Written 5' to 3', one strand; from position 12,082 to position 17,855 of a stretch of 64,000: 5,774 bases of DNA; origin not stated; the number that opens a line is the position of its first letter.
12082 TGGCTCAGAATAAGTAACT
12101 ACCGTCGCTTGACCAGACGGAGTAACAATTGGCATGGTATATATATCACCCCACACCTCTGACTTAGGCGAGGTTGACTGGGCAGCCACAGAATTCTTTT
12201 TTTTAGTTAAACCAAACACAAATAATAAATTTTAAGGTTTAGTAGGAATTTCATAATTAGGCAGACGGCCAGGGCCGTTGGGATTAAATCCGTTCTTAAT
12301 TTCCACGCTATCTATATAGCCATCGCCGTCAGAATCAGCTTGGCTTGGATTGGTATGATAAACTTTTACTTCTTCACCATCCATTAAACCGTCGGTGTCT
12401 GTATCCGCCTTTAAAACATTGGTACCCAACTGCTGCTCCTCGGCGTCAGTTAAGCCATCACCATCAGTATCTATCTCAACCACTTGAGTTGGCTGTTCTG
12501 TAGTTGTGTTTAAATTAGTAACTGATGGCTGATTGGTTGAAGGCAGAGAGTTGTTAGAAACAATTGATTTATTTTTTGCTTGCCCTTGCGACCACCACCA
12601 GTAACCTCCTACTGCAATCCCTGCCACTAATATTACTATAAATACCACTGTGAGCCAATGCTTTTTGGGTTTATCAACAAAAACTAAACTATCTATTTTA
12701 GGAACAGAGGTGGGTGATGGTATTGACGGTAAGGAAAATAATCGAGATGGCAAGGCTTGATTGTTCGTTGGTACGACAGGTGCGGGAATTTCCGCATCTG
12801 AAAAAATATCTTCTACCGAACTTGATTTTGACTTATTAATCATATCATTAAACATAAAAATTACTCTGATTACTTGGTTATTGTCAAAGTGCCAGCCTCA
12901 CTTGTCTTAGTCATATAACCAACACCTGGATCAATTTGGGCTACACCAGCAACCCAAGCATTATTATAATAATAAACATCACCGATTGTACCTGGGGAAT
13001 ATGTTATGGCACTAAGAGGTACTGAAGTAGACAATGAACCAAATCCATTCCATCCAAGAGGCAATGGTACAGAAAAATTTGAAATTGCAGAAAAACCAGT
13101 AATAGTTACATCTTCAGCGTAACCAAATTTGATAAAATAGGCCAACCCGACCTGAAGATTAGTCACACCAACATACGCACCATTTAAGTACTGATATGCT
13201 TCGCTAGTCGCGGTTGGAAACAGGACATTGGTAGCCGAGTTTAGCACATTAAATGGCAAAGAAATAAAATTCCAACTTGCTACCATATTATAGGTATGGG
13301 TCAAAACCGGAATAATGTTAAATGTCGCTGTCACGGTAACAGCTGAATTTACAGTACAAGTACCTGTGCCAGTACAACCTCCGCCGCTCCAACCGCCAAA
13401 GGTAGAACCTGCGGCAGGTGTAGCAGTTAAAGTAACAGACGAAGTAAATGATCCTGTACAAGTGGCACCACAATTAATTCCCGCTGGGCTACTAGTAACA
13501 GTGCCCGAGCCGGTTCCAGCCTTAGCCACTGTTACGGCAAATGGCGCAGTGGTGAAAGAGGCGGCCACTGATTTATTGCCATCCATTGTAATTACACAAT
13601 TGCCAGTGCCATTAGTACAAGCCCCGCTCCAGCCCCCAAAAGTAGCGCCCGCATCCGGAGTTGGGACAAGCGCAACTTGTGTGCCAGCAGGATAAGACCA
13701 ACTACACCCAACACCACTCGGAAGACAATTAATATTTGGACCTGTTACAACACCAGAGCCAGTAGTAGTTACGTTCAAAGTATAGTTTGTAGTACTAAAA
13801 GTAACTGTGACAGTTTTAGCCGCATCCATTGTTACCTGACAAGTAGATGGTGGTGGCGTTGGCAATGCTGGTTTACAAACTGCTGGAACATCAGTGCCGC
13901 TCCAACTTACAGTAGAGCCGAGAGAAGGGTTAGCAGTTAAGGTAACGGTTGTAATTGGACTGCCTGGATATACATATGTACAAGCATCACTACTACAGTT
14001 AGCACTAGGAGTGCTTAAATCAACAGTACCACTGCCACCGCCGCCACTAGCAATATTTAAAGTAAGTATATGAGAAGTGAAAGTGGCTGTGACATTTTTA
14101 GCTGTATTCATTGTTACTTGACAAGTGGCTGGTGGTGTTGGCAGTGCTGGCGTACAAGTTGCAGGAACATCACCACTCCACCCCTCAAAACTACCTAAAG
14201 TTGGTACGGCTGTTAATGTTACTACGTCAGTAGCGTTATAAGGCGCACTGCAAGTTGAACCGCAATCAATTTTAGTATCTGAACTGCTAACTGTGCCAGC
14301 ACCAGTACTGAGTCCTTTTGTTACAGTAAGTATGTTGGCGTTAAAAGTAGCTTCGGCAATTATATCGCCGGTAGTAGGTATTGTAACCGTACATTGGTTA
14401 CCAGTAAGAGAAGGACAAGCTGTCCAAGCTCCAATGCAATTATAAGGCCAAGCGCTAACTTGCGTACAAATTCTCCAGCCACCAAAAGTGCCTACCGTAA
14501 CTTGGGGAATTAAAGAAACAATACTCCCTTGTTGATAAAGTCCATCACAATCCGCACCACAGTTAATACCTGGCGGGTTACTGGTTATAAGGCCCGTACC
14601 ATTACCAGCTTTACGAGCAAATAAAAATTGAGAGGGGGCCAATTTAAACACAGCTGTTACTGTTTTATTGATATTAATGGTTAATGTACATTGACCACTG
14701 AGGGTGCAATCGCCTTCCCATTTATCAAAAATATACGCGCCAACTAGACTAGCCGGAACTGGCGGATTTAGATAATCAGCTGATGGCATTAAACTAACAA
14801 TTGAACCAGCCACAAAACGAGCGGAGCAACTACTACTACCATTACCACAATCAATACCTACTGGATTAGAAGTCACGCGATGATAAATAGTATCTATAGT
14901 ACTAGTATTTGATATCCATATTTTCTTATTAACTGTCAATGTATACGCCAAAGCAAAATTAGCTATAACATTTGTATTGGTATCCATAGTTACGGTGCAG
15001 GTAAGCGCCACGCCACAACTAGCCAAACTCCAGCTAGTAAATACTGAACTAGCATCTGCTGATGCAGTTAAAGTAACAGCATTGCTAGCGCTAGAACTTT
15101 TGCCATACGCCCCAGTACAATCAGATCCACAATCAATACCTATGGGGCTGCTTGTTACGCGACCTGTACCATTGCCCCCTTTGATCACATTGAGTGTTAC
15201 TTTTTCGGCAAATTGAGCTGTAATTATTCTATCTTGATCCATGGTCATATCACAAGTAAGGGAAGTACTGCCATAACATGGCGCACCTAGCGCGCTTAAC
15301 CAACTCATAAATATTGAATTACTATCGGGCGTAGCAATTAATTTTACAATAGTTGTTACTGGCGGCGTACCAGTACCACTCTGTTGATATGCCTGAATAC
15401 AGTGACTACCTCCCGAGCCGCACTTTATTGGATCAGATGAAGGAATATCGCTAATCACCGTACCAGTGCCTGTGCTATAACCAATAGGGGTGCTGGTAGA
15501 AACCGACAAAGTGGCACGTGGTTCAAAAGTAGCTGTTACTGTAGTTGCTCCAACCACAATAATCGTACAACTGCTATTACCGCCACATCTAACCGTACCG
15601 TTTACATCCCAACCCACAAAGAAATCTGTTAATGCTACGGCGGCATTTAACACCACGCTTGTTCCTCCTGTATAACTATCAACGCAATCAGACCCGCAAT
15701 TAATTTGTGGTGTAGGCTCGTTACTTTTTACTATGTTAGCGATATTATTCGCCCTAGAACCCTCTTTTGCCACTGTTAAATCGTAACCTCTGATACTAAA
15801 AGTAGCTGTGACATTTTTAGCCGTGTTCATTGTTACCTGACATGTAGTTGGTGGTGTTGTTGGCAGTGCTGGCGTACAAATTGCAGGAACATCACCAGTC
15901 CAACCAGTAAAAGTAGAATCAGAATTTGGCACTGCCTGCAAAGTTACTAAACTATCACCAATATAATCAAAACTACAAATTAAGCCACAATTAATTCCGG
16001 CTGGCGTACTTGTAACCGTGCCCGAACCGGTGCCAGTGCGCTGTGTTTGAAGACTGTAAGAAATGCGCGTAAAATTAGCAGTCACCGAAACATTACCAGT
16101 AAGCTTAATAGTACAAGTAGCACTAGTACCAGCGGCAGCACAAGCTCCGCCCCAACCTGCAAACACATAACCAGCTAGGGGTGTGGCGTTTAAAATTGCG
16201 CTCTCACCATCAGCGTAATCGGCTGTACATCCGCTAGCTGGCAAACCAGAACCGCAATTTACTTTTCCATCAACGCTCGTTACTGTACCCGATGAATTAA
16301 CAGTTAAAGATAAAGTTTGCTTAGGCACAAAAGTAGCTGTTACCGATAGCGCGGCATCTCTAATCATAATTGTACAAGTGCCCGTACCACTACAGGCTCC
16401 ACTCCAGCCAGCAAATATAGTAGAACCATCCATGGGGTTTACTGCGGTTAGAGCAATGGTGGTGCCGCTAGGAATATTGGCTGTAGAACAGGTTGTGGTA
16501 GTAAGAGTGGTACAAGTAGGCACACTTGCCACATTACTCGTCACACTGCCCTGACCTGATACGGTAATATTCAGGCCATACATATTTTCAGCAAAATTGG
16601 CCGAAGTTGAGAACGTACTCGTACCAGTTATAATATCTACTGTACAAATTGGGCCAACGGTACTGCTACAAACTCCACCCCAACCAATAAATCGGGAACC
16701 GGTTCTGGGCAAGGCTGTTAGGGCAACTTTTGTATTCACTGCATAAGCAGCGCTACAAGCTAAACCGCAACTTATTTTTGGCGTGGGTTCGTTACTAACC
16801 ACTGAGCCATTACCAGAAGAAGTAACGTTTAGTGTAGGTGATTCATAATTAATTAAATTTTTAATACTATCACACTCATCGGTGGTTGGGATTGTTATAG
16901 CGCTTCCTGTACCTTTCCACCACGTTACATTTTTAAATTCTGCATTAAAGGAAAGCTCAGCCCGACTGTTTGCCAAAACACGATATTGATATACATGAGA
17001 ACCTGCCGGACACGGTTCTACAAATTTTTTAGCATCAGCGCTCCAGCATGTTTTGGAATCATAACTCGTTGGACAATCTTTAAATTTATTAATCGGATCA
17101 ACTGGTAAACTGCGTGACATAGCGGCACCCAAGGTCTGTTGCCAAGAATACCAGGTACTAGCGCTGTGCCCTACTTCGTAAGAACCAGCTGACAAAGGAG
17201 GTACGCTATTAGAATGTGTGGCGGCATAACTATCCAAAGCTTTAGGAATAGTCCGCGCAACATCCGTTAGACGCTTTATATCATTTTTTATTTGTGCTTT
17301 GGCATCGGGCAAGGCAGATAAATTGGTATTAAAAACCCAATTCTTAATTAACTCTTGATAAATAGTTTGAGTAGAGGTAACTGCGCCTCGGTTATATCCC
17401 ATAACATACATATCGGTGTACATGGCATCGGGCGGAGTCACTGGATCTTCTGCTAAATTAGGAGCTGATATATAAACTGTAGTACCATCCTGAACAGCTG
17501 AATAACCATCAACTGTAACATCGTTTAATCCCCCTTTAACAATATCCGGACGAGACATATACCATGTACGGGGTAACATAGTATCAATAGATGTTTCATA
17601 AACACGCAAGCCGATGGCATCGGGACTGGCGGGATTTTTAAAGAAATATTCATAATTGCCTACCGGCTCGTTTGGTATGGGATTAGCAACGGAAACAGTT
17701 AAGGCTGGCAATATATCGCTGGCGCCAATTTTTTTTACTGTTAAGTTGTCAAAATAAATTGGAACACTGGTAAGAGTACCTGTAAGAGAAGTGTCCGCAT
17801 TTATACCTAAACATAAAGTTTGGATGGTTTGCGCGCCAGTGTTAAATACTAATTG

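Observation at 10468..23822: Three-gene surface module: a 3650-aa protein with a VirB2/TrbC-pilin-like N-terminal hairpin and an InlB-B-repeat array, plus two Ca-binding TSP3-repeat membrane proteins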

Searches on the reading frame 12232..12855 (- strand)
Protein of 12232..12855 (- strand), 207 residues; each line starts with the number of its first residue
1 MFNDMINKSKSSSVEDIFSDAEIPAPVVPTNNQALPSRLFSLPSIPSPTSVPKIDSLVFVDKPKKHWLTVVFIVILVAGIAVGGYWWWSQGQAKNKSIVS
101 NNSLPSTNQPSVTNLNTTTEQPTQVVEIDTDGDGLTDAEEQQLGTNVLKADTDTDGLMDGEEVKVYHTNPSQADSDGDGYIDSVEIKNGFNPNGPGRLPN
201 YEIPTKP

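Call 5: search_protein_families(library=pfam, proteins=[window:12232-12855:-], max_evalue=0.01)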
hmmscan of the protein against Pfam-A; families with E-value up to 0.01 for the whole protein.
window:12232-12855:- (207 aa): 4 families
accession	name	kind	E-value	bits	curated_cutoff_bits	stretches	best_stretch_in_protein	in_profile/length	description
PF18884.5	TSP3_bac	-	3.5e-17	62.3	25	3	129-146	1-18/22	Bacterial TSP3 repeat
PF00036.39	EF-hand_1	-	3.2e-05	23.6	25.4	0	172-190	8-26/29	EF hand domain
PF13405.12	EF-hand_6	-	0.00025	20.9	25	0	172-191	8-27/30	EF-hand domain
PF13499.12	EF-hand_7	-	0.0049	17.6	30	0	172-188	10-26/67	EF-hand domain pair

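Call 17: find_encoding_contigs(protein=window:12232-12855:-, flank=10000, max_places=6)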
Protein window:12232-12855:- (207 aa): no gene with exactly this product is on record in the collection.

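Call 44: search_protein_families(library=ncbifam, proteins=[window:12232-12855:-], max_evalue=0.01)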
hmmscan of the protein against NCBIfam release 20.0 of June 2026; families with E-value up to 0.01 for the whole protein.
window:12232-12855:- (207 aa): 7 families
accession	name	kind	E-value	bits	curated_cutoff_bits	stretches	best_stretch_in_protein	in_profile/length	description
NF033765.2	gliding_CglD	equivalog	1.8e-09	36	400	1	123-195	201-287/1124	adventurous gliding motility lipoprotein CglD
NF047639.1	throspo3_MtsD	equivalog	6.7e-07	27.8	800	1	113-193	444-528/651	cell-cell cohesion protein MtsD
NF008109.0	PRK10856.1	equivalog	6e-06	26.2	208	1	62-150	107-194/334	cytoskeleton protein RodZ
NF053806.1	lanmdlnLanM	equivalog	4.2e-05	23.6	135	1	123-185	28-94/132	lanmodulin LanM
NF041410.1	XopAW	subfamily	6.5e-05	22.8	120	1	97-193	4-92/235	XopAW family type III secretion system calcium-binding effector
NF045500.1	Omp28_seleno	equivalog_domain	0.0023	17.4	200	1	142-183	265-306/377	Omp28-related selenoprotein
NF005435.1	PRK07021.1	equivalog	0.0036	17.2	131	1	64-119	6-63/157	flagellar basal body-associated protein FliL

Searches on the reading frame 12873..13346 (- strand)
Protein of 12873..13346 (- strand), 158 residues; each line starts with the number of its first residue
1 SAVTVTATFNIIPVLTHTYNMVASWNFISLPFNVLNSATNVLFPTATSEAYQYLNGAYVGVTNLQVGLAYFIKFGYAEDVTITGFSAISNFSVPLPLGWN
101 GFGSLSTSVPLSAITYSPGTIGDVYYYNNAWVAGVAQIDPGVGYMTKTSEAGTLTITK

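Call 45: search_protein_families(library=pfam, proteins=[window:12873-13346:-], max_evalue=0.1)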
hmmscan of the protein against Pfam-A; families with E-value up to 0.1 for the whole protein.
seq(158 aa): 0 families

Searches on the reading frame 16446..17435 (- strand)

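Call 45: search_protein_families(library=pfam, proteins=[window:16446-17435:-], max_evalue=0.1)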
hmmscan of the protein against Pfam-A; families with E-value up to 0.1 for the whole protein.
seq(330 aa): 2 families
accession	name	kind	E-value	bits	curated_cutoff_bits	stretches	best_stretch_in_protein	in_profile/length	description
PF18998.6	Flg_new_2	-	0.00014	22.2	23.6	1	203-283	4-71/73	Divergent InlB B-repeat domain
PF00669.25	Flagellin_N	-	0.099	13.1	26.6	0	15-63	74-122/139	Bacterial flagellin N-terminal helical region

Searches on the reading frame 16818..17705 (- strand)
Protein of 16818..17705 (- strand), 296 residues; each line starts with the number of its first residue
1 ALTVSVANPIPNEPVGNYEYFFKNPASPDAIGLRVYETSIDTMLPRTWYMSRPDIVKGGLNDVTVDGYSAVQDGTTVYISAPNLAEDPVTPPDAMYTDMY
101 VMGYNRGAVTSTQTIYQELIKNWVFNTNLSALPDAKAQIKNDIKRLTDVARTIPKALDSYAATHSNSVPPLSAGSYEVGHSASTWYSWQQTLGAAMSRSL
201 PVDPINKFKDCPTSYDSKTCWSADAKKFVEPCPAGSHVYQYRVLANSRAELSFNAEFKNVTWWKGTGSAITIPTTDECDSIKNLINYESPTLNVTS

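Call 68: search_solved_structures(query=A3, max_evalue=1, show_alignments=2)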
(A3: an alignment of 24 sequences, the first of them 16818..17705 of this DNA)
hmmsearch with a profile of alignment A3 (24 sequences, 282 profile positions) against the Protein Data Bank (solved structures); distinct sequences matched with E-value up to 1: 0.

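Call 88: find_homologous_proteins(query=A3, max_evalue=1e-10)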
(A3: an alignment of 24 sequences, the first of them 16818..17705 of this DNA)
Query A3 (24 sequences) (296 aa, profile of the alignment): 12 proteins with E <= 1e-10 among 6640 candidates.
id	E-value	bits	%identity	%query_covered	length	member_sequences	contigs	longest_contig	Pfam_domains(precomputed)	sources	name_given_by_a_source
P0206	1.5e-83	298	34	75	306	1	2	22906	-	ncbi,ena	-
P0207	2.7e-81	291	38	73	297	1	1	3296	-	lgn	-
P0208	2.0e-79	285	34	77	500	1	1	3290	-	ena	-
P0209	2.3e-79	285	34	74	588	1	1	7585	PF17963.8,PF17803.8,PF05345.19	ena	-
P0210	4.4e-77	277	40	78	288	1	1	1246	-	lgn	-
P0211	1.4e-76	276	35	64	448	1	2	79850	PF11617.14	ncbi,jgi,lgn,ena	ncbi:MAG: MopE-related protein [Patescibacteria group bacterium]|jgi:cysteine-rich repeat protein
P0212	6.2e-76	273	36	73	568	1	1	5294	-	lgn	-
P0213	1.0e-75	273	30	75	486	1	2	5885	-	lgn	-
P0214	2.7e-72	261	33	77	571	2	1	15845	-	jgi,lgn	-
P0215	8.7e-70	253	44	69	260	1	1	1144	-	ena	-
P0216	1.1e-68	250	34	76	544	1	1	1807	PF00041.28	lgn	-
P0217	1.1e-64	237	36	40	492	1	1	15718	PF07953.21,PF13385.14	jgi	jgi:hypothetical protein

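Call 89: find_encoding_contigs(protein=P0211, flank=10000, max_places=1)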
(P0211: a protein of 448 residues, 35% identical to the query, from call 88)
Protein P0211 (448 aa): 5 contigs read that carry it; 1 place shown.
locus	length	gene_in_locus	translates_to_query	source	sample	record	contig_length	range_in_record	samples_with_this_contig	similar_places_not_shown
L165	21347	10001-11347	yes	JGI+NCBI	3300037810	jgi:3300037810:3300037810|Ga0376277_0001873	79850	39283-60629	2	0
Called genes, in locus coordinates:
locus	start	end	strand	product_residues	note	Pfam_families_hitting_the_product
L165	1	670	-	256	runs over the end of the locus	PF02811:PHP (weak)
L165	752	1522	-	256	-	PF00657:Lipase_GDSL, PF13472:Lipase_GDSL_2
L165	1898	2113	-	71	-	-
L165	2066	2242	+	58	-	-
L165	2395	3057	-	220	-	-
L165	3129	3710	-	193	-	-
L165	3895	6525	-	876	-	PF07705:CARDB, PF13620:CarboxypepD_reg (weak), PF13715:CarbopepD_reg_2 (weak), PF15976:CooC_C (faint), PF25020:TTR_TEN1-4 (faint), PF13620:CarboxypepD_reg, PF13715:CarbopepD_reg_2 (weak)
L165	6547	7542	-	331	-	-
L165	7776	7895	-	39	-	-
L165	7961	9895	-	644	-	-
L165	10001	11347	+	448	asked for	PF11617:Cu-binding_MopE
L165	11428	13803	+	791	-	PF11617:Cu-binding_MopE, PF00801:PKD (faint), PF22352:K319L-like_PKD (faint), PF19077:Big_13 (faint), PF11617:Cu-binding_MopE, PF09471:Peptidase_M64 (weak)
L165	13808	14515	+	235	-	-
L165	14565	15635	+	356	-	PF13529:Peptidase_C39_2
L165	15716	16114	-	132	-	PF07883:Cupin_2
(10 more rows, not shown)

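Call 90: find_encoding_contigs(protein=P0206, flank=10000, max_places=1)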
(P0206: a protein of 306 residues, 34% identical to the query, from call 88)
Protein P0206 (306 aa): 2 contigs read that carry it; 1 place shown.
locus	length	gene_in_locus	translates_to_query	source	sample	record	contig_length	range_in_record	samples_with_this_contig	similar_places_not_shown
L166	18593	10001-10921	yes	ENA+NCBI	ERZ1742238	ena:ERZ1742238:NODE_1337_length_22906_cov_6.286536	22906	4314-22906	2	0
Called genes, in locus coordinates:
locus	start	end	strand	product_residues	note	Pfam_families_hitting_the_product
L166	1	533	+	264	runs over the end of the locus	PF00889:EF_TS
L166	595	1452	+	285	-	PF04468:PSP1, PF28472:PSP1_3rd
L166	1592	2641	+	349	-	PF00044:Gp_dh_N, PF02800:Gp_dh_C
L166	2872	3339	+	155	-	PF01058:Oxidored_q6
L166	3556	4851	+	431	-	PF00374:NiFeSe_Hases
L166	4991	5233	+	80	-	PF21956:DUF6922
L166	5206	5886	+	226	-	PF08843:AbiEii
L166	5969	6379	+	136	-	PF01909:NTP_transf_2 (weak), PF18765:Polbeta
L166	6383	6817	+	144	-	PF01934:HepT-like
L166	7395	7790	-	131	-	-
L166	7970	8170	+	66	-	PF01455:HupF_HypC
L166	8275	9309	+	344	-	PF01924:HypD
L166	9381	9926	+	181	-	PF10648:Gmad2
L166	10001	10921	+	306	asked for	-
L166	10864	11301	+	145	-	-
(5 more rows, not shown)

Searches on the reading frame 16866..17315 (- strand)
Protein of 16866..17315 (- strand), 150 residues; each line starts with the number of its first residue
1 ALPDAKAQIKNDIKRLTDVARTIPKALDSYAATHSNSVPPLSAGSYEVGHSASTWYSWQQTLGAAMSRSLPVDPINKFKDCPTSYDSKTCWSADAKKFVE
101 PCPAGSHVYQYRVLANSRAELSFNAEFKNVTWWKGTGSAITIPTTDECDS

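Call 84: search_protein_families(library=pfam, proteins=[window:16866-17315:-], max_evalue=10)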
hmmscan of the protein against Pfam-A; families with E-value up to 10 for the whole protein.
seq(150 aa): 2 families
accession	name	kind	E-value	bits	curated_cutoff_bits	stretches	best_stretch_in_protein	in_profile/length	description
PF02226.22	Pico_P1A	-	0.042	14.3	21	1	73-102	27-56/68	Picornavirus coat protein (VP4)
PF02793.27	HRM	-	2.7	8.9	26.2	1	81-112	4-37/66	Hormone receptor domain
